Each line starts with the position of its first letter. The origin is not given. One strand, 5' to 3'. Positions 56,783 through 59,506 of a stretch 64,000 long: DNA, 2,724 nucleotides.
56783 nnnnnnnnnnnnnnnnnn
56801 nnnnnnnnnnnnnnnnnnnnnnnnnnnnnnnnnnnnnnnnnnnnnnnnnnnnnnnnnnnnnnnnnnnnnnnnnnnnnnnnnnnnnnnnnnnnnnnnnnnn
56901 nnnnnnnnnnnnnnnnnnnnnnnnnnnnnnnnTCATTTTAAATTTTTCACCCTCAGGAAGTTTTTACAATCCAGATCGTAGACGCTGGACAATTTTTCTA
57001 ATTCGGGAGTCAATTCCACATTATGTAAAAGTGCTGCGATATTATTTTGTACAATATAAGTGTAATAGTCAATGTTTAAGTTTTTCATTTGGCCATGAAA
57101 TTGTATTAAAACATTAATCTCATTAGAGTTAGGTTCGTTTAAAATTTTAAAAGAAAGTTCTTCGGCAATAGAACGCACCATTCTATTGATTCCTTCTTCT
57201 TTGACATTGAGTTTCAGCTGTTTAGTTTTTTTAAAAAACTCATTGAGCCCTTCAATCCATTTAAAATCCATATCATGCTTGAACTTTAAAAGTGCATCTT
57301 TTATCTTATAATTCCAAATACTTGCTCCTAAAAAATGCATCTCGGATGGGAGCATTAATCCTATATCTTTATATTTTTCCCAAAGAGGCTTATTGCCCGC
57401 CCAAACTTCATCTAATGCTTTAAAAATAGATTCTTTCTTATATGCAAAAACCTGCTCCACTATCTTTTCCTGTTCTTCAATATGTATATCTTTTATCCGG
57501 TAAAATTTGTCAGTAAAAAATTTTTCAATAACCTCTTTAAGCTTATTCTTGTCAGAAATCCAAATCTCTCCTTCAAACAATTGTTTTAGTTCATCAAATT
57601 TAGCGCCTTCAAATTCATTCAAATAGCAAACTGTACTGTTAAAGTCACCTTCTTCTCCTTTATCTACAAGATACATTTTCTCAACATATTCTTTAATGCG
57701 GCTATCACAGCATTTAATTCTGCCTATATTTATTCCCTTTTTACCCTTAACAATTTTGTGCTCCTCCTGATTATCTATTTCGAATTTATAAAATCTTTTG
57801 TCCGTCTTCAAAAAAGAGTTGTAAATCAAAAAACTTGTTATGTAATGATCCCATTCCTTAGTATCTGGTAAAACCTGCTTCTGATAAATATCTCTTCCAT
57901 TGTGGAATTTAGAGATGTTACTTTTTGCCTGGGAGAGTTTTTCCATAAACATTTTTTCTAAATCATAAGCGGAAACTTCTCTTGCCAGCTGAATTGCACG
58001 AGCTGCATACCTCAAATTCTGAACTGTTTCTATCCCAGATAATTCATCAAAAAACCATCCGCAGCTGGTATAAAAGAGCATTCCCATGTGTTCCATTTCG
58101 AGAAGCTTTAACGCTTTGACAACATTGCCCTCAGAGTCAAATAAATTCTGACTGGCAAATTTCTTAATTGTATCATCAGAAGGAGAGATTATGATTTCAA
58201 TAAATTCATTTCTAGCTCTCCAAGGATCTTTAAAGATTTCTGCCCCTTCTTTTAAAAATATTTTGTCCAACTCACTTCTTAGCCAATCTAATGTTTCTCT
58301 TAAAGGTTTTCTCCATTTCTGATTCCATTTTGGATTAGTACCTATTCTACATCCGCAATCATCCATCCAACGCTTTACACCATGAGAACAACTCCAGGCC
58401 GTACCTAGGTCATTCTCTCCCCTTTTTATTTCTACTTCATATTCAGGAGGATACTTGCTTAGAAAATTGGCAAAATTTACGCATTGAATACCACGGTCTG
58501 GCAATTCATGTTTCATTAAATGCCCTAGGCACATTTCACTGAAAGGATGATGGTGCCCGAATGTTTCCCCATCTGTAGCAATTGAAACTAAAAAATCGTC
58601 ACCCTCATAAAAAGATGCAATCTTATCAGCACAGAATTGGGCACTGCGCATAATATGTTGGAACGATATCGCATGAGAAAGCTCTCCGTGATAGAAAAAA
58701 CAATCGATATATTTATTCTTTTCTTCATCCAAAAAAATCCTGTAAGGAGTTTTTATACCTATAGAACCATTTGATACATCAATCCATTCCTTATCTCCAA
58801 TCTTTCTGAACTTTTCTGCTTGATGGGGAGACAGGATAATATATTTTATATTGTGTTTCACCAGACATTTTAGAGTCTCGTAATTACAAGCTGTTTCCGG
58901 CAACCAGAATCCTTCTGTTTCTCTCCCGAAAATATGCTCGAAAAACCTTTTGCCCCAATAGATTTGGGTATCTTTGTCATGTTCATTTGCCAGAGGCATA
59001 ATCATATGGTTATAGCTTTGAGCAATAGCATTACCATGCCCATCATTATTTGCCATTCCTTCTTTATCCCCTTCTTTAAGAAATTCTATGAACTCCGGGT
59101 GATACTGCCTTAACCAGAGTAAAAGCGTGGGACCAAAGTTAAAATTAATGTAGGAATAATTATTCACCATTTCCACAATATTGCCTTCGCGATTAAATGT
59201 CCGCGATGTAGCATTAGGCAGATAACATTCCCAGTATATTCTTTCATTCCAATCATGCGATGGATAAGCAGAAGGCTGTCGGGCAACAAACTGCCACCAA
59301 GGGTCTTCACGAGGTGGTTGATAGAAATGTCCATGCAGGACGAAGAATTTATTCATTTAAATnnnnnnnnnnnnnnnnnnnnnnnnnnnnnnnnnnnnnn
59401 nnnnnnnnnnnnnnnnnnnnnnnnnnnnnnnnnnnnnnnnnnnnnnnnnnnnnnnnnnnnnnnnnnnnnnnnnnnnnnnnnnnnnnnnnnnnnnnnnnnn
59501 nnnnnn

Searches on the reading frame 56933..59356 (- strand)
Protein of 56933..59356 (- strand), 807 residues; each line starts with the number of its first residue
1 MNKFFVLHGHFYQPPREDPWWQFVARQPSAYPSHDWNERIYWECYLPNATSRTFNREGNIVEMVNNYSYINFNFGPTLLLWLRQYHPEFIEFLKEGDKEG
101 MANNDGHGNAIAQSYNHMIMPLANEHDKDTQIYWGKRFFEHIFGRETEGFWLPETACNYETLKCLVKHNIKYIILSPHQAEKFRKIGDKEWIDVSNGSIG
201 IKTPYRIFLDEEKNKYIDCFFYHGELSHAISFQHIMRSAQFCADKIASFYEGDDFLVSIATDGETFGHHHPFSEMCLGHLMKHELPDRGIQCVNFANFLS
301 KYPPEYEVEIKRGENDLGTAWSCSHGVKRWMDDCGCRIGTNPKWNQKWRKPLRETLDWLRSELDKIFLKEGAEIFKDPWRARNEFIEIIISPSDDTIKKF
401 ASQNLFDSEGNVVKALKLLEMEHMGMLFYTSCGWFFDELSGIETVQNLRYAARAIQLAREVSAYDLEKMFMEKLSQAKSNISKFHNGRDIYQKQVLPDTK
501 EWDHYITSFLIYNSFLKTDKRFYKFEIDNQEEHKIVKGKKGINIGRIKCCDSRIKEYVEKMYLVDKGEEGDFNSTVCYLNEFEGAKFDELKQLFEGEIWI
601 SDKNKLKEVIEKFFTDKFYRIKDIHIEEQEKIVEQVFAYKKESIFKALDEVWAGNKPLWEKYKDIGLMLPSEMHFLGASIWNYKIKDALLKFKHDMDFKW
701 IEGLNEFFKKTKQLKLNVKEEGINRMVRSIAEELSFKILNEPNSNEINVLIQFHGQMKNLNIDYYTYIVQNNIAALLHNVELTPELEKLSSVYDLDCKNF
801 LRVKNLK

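Call 37: search_protein_families(library=ncbifam, proteins=[window:56933-59356:-], max_evalue=1e-20)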
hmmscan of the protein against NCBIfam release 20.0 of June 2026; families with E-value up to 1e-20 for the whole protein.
window:56933-59356:- (807 aa): 0 families

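Call 59: search_protein_families(library=pfam, proteins=[window:56933-59356:-], max_evalue=0.00001)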
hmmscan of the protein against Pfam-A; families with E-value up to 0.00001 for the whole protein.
window:56933-59356:- (807 aa): 2 families
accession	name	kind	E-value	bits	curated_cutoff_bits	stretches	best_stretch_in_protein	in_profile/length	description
PF12055.13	DUF3536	-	8.1e-75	252.2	25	1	344-624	1-283/284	Domain of unknown function (DUF3536)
PF03065.20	Glyco_hydro_57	-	4.4e-23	82.5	21.2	1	30-310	29-290/291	Glycosyl hydrolase family 57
